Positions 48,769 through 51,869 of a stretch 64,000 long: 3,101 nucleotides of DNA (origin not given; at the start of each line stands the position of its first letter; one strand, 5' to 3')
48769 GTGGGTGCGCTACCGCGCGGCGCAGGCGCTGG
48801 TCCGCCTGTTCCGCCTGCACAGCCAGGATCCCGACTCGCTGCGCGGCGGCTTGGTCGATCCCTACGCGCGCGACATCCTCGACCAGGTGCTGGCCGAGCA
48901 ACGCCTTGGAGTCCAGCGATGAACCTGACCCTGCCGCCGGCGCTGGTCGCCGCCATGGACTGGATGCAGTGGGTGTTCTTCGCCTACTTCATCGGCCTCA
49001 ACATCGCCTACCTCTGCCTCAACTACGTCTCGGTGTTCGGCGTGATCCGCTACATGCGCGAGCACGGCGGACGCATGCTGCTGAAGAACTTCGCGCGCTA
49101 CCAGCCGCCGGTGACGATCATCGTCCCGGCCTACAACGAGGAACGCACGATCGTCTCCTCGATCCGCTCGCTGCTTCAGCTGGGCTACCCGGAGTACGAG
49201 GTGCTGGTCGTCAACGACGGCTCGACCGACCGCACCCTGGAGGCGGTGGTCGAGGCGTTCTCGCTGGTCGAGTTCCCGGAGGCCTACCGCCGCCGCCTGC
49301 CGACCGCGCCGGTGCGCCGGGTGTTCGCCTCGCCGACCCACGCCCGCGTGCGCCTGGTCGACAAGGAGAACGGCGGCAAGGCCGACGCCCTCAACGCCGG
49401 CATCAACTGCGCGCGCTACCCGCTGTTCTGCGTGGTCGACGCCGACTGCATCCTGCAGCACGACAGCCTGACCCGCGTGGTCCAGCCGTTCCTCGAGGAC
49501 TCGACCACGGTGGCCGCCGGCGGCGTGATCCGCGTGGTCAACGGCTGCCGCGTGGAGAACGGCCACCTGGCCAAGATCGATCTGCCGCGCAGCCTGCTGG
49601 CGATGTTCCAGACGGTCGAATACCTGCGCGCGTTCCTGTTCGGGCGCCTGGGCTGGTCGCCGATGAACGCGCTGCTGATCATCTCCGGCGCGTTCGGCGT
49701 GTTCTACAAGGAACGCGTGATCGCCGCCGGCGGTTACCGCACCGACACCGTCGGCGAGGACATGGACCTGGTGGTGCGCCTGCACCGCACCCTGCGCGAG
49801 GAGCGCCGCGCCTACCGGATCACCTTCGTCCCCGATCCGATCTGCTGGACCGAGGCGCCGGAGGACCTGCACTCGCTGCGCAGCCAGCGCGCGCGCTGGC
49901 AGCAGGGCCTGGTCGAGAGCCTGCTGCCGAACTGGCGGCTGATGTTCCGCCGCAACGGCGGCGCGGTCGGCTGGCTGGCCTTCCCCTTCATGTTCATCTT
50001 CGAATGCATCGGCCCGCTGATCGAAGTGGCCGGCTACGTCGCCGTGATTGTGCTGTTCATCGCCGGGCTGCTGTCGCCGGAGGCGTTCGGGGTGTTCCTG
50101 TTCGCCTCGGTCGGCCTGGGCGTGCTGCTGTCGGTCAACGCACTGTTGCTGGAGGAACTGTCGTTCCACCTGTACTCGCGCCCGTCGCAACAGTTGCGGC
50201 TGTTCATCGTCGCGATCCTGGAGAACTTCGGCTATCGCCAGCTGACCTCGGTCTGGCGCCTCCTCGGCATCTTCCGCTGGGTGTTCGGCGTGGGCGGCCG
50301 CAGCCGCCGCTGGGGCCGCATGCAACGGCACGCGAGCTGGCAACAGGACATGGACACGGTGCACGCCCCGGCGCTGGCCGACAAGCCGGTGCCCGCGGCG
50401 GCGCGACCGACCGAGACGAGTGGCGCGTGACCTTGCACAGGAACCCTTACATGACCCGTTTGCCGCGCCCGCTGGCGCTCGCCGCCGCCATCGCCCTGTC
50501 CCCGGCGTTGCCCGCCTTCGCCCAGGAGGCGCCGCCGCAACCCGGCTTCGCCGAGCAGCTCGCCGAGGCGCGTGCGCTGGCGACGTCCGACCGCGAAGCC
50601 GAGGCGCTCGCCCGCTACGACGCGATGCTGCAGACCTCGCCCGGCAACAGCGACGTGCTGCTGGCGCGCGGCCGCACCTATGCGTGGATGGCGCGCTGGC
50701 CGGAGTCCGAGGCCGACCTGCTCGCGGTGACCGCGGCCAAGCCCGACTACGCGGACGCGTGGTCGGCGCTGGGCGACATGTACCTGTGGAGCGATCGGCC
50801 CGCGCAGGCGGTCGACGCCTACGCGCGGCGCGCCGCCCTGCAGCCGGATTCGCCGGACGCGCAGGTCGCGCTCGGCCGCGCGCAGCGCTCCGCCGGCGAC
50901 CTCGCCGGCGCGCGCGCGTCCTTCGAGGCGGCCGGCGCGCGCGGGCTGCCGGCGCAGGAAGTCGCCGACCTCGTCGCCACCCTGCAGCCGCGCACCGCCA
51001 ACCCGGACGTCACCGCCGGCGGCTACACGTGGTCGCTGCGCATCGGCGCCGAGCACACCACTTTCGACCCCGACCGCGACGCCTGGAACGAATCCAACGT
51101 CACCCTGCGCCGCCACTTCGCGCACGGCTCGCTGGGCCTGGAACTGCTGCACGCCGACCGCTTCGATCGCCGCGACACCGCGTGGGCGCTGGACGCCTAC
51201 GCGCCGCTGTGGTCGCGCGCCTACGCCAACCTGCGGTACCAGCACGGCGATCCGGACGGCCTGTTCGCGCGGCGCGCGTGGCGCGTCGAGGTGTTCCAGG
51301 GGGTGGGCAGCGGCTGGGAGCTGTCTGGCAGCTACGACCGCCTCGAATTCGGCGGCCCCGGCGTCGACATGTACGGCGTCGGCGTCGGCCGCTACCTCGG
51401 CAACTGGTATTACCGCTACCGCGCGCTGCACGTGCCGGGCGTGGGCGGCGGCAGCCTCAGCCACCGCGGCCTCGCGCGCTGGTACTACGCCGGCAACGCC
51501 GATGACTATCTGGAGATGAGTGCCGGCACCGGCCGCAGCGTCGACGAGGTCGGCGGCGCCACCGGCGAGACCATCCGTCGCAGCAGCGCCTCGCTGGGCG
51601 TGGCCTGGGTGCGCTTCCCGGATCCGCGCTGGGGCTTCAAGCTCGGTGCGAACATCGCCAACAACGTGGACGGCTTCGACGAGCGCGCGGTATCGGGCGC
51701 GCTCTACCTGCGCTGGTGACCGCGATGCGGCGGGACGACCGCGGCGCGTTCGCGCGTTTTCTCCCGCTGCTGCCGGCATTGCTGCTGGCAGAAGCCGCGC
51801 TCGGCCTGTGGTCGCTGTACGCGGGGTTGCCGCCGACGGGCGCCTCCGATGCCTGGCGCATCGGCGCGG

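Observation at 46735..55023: Candidate undescribed synthase-dependent exopolysaccharide system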

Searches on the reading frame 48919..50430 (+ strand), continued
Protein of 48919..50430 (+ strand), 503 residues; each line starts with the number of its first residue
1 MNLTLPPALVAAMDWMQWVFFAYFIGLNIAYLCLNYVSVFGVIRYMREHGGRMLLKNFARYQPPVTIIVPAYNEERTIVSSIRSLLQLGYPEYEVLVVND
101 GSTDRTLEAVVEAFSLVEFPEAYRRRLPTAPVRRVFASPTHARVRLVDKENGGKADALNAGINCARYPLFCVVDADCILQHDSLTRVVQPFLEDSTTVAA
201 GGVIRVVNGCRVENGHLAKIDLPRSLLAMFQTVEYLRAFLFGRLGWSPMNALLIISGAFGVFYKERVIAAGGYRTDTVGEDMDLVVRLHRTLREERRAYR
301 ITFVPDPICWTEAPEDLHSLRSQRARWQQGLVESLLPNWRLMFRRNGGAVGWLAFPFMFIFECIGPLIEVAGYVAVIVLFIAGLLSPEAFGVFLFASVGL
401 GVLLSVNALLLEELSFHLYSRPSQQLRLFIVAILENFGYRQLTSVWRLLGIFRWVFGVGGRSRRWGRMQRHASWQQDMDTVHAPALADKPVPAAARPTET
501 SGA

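Call 111: get_annotated_region(hit=H2, flank=4000)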
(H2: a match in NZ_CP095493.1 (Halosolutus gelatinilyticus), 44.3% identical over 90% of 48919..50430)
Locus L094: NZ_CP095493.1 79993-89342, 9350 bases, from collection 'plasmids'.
description: Halosolutus gelatinilyticus strain SQT-29-1 plasmid unnamed2, complete sequence
organism: Halosolutus gelatinilyticus (NCBI taxid 2931975)
taxonomy: Archaea; Euryarchaeota; Halobacteria; Halobacteriales; Natrialbaceae; Halosolutus; Halosolutus gelatinilyticus
host: -; source: cell culture,saline soil; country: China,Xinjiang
typing (MOB-suite, as given by PLSDB): non-mobilizable
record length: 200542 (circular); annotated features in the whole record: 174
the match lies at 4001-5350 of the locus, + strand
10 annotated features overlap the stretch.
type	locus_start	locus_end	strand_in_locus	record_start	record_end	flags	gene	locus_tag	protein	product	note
CDS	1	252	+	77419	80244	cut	-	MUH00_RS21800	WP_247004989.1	DEAD/DEAH box helicase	-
CDS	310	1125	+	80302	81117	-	-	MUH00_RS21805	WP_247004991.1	protein sorting system archaetidylserine decarboxylase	-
CDS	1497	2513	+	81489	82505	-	-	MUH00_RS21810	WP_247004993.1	hypothetical protein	-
CDS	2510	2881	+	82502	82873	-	-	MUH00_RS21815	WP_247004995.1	response regulator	GO:0000160 - phosphorelay signal transduction system [Evidence IEA]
CDS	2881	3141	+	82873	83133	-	-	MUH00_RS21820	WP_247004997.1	hypothetical protein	-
CDS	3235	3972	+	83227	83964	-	-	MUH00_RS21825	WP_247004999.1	HEAT repeat domain-containing protein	-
CDS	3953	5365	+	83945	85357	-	-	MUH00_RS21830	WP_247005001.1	glycosyltransferase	-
CDS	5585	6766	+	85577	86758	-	-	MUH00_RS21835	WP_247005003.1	sugar phosphate nucleotidyltransferase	GO:0009058 - biosynthetic process [Evidence IEA]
CDS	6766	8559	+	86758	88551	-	glmS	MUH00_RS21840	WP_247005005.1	glutamine--fructose-6-phosphate transaminase (isomerizing)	GO:0006040 - amino sugar metabolic process [Evidence IEA]; GO:0009252 - peptidoglycan biosynthetic process [Evidence ...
CDS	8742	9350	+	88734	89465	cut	-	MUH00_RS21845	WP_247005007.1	3-keto-5-aminohexanoate cleavage protein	GO:0019475 - L-lysine catabolic process to acetate [Evidence IEA]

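Call 112: get_annotated_region(hit=H8, flank=4000)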
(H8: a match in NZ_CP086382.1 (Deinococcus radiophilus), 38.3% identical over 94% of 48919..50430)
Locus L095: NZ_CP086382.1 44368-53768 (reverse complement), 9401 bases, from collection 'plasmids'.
description: Deinococcus radiophilus strain ATCC 27603 plasmid pRadio2, complete sequence
organism: Deinococcus radiophilus (NCBI taxid 32062)
taxonomy: Bacteria; Deinococcota; Deinococci; Deinococcales; Deinococcaceae; Deinococcus; Deinococcus radiophilus
host: -; source: Harpadon nehereus,cell culture,2 Mrad irradiated Bombay duck; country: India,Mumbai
typing (MOB-suite, as given by PLSDB): non-mobilizable
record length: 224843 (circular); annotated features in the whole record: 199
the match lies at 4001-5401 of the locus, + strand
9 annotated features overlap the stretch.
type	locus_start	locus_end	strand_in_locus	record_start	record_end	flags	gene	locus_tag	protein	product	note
CDS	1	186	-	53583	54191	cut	-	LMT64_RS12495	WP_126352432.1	thymidine kinase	-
CDS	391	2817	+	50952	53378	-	-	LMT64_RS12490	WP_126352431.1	tetratricopeptide repeat protein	-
CDS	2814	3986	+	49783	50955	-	-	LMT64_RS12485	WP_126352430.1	HEAT repeat domain-containing protein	-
CDS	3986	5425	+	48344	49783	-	-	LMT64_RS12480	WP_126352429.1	glycosyltransferase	-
CDS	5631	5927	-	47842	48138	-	-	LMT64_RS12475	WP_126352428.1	hypothetical protein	-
CDS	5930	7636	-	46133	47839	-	-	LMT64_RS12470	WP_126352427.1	alkaline phosphatase PhoX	-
CDS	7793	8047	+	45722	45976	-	-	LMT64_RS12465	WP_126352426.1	DUF2171 domain-containing protein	-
CDS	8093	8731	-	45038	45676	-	-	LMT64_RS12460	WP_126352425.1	methyltransferase domain-containing protein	-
CDS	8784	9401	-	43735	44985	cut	-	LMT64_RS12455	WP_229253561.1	sugar transferase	GO:0006486 - protein glycosylation [Evidence IEA]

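Call 114: get_annotated_region(hit=H6, flank=4500)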
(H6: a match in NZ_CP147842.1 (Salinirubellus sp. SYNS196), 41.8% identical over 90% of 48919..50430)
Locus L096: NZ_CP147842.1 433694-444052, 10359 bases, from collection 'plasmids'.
description: Salinirubellus sp. SYNS196 plasmid unnamed1
organism: Salinirubellus sp. SYNS196 (NCBI taxid 3131999)
taxonomy: Archaea; Euryarchaeota; Halobacteria; Halobacteriales; Haloarculaceae; Salinirubellus; Salinirubellus sp. SYNS196
host: -; source: cell cuture,sediment; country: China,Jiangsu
typing (MOB-suite, as given by PLSDB): non-mobilizable
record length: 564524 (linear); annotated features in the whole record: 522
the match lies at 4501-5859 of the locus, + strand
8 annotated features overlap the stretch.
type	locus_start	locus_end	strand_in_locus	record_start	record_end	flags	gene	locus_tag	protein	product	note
CDS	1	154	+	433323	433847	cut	-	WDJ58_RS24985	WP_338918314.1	helix-turn-helix transcriptional regulator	-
CDS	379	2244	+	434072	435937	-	-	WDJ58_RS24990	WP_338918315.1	bacterio-opsin activator domain-containing protein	-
CDS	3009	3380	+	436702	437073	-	-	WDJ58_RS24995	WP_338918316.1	response regulator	GO:0000160 - phosphorelay signal transduction system [Evidence IEA]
CDS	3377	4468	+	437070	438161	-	-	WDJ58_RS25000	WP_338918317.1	HEAT repeat domain-containing protein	-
CDS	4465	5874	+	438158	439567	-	-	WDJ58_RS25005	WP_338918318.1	glycosyltransferase family 2 protein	-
CDS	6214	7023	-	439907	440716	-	-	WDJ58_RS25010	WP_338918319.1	mechanosensitive ion channel family protein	-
CDS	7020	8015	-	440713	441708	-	-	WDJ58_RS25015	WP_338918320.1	hypothetical protein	-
CDS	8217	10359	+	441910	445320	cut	-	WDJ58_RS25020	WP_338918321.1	PAS domain-containing protein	-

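Call 115: get_annotated_region(hit=H7, flank=4500)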
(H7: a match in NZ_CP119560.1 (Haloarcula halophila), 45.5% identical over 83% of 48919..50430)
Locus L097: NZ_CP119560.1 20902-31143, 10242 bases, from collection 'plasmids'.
description: Haloarcula halophila strain DFY41 plasmid unnamed1, complete sequence
organism: Haloarcula halophila (NCBI taxid 3032584)
taxonomy: Archaea; Euryarchaeota; Halobacteria; Halobacteriales; Haloarculaceae; Haloarcula; Haloarcula halophila
host: -; source: cell culture,sediment; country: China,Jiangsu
typing (MOB-suite, as given by PLSDB): non-mobilizable
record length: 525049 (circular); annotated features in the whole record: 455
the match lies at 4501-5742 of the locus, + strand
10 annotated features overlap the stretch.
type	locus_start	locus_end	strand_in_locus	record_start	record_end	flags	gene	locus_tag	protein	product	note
CDS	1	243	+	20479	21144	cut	-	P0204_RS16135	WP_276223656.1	helix-turn-helix domain-containing protein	-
CDS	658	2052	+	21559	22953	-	-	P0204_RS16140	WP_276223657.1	PAS domain-containing sensor histidine kinase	-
CDS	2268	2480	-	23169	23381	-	-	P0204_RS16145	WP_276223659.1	hypothetical protein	-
CDS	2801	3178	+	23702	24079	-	-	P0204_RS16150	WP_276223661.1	response regulator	GO:0000160 - phosphorelay signal transduction system [Evidence IEA]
CDS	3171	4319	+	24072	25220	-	-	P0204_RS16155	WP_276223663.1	HEAT repeat domain-containing protein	-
CDS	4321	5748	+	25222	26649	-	-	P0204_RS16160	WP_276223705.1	glycosyltransferase family 2 protein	-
CDS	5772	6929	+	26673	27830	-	-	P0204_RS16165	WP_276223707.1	GAF domain-containing sensor histidine kinase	-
CDS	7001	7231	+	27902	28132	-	-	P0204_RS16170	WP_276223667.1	hypothetical protein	-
CDS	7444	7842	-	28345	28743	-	-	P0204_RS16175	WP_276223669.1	response regulator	GO:0000160 - phosphorelay signal transduction system [Evidence IEA]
CDS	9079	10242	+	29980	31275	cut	-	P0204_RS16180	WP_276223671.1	DUF4010 domain-containing protein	-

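Call 116: get_annotated_region(hit=H13, flank=4500)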
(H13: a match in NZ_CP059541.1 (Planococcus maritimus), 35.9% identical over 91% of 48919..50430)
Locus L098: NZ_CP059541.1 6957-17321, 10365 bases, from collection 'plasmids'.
description: Planococcus maritimus strain XJ11 plasmid unnamed1, complete sequence
organism: Planococcus maritimus (NCBI taxid 192421)
taxonomy: Bacteria; Bacillota; Bacilli; Bacillales; Planococcaceae; Planococcus; Planococcus maritimus
host: -; source: single cell,shrimp paste; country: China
typing (MOB-suite, as given by PLSDB): non-mobilizable
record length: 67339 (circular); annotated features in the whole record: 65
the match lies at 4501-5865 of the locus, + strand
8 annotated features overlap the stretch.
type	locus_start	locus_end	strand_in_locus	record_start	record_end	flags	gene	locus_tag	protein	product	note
CDS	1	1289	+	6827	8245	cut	-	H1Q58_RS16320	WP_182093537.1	CotH kinase family protein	-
CDS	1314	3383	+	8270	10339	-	-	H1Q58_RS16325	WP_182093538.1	hypothetical protein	-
CDS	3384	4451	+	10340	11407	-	-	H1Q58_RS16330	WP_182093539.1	HEAT repeat domain-containing protein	-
CDS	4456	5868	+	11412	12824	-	-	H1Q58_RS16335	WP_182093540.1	glycosyltransferase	-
CDS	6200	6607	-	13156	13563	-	-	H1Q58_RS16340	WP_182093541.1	hypothetical protein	-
CDS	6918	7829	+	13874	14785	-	-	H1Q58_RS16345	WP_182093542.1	hypothetical protein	-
CDS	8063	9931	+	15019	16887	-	-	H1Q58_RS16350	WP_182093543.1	P-loop NTPase fold protein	-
CDS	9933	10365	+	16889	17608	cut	-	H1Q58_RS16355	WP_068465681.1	hypothetical protein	-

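Call 117: get_annotated_region(hit=H14, flank=4500)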
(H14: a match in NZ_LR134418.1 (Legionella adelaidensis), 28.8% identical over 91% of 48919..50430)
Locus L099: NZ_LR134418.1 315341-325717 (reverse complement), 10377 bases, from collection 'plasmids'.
description: Legionella adelaidensis strain NCTC12735 plasmid 9, complete sequence
organism: Legionella adelaidensis (NCBI taxid 45056)
taxonomy: Bacteria; Pseudomonadota; Gammaproteobacteria; Legionellales; Legionellaceae; Legionella; Legionella adelaidensis
host: -; source: environmental,Cooling tower water; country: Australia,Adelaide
typing (MOB-suite, as given by PLSDB): non-mobilizable
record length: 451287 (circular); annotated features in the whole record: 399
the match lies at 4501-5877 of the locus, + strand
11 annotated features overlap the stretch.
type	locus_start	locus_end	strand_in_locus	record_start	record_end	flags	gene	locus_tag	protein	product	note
CDS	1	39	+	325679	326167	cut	-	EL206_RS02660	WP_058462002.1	elongation factor P hydroxylase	-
CDS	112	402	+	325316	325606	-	-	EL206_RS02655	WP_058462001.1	hypothetical protein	-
CDS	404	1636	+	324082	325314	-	-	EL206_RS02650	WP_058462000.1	nucleotide sugar dehydrogenase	GO:0000271 - polysaccharide biosynthetic process [Evidence IEA]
CDS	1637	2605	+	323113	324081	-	-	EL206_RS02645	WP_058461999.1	NAD-dependent epimerase/dehydratase family protein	-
CDS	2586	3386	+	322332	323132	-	-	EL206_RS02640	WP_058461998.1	YaiO family outer membrane beta-barrel protein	GO:0008150 - biological_process [Evidence IEA]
CDS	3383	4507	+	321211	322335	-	-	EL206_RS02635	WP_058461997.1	HEAT repeat domain-containing protein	-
CDS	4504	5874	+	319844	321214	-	-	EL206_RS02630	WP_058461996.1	glycosyltransferase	-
CDS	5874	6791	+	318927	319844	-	-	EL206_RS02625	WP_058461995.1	NAD-dependent epimerase/dehydratase family protein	-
CDS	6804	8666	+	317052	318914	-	-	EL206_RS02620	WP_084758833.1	alpha/beta fold hydrolase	-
CDS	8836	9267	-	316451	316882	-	-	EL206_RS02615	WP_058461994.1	OsmC family protein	GO:0006972 - hyperosmotic response [Evidence IEA]; GO:0033194 - response to hydroperoxide [Evidence IEA]; GO:0006979 - ...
CDS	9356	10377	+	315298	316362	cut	-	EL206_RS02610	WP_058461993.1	choloylglycine hydrolase family protein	-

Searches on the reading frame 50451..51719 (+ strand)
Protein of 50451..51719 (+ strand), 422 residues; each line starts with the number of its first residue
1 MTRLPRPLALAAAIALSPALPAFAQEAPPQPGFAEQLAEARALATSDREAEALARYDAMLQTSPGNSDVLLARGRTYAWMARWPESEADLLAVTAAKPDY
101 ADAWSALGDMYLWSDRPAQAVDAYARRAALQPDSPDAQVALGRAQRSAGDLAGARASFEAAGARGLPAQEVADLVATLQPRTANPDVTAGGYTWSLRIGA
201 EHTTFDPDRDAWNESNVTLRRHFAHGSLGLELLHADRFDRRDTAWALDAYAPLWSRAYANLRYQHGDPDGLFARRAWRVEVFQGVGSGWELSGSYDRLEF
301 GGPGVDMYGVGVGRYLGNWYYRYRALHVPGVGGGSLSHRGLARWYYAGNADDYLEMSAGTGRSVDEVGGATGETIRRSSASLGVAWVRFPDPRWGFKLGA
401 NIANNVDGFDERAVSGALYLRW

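Call 6: search_protein_families(library=pfam, proteins=[window:50451-51719:+], max_evalue=0.01)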
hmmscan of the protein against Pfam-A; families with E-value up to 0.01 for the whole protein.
window:50451-51719:+ (422 aa): 8 families
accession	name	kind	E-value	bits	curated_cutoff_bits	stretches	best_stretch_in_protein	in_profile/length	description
PF19413.5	YaiO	-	1.4e-26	94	23.9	1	196-365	4-172/173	YaiO membrane beta barrel domain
PF14559.12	TPR_19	-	1e-08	35.8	25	2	49-107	7-65/68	Tetratricopeptide repeat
PF13428.12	TPR_14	-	1.4e-07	32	23.5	1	102-143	2-43/44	Tetratricopeptide repeat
PF13431.12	TPR_17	-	1.1e-05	25.8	24.4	0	129-155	7-33/34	Tetratricopeptide repeat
PF13432.12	TPR_16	-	0.00016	22.4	32.7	2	71-135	1-65/65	Tetratricopeptide repeat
PF13371.12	TPR_9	-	0.00045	20.6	35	0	110-175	4-68/73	Tetratricopeptide repeat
PF23914.1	TPR_CcmH_CycH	-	0.0017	18.7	42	1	96-150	45-99/158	Cytochrome c-type biogenesis protein H TPR domain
PF13414.12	TPR_11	-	0.007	16.5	26.8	0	89-111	16-38/42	TPR repeat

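Call 7: search_protein_families(library=ncbifam, proteins=[window:50451-51719:+], max_evalue=0.01)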
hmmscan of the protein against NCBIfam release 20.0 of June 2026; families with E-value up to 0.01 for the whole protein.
window:50451-51719:+ (422 aa): 8 families
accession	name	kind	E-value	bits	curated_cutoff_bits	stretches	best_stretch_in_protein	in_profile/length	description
TIGR04390.1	OMP_YaiO_dom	domain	4.7e-34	118.3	32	1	194-413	1-221/230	YaiO family outer membrane beta-barrel protein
TIGR02917.1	PEP_TPR_lipo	equivalog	2.1e-09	35.9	312.2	1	44-171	510-636/899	XrtA/PEP-CTERM system TPR-repeat protein PrsT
TIGR02552.1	LcrH_SycD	equivalog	8.9e-06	25.5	104.8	1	95-164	46-115/136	SycD/LcrH family type III secretion system chaperone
TIGR03939.1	PGA_TPR_OMP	equivalog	0.0006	18.1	366.65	1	34-164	359-492/800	poly-beta-1,6 N-acetyl-D-glucosamine export porin PgaA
NF040959.1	MamA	equivalog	0.00071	19.1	200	1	42-159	80-197/204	magnetosome protein MamA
NF008520.0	PRK11447.1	equivalog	0.0029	15.4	858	1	33-123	112-203/1157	cellulose synthase complex outer membrane protein BcsC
NF052415.1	T3SS_chap_SctY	equivalog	0.007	16.9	70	1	66-160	5-102/106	type III secretion apparatus assembly chaperone SctY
NF033920.0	C39_PA2778_fam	equivalog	0.0074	15.7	150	0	34-131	157-254/255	PA2778 family cysteine peptidase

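Call 97: search_protein_families(library=padloc, proteins=[window:50451-51719:+], max_evalue=0.001)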
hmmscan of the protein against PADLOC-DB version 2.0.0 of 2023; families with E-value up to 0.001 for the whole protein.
window:50451-51719:+ (422 aa): 0 families
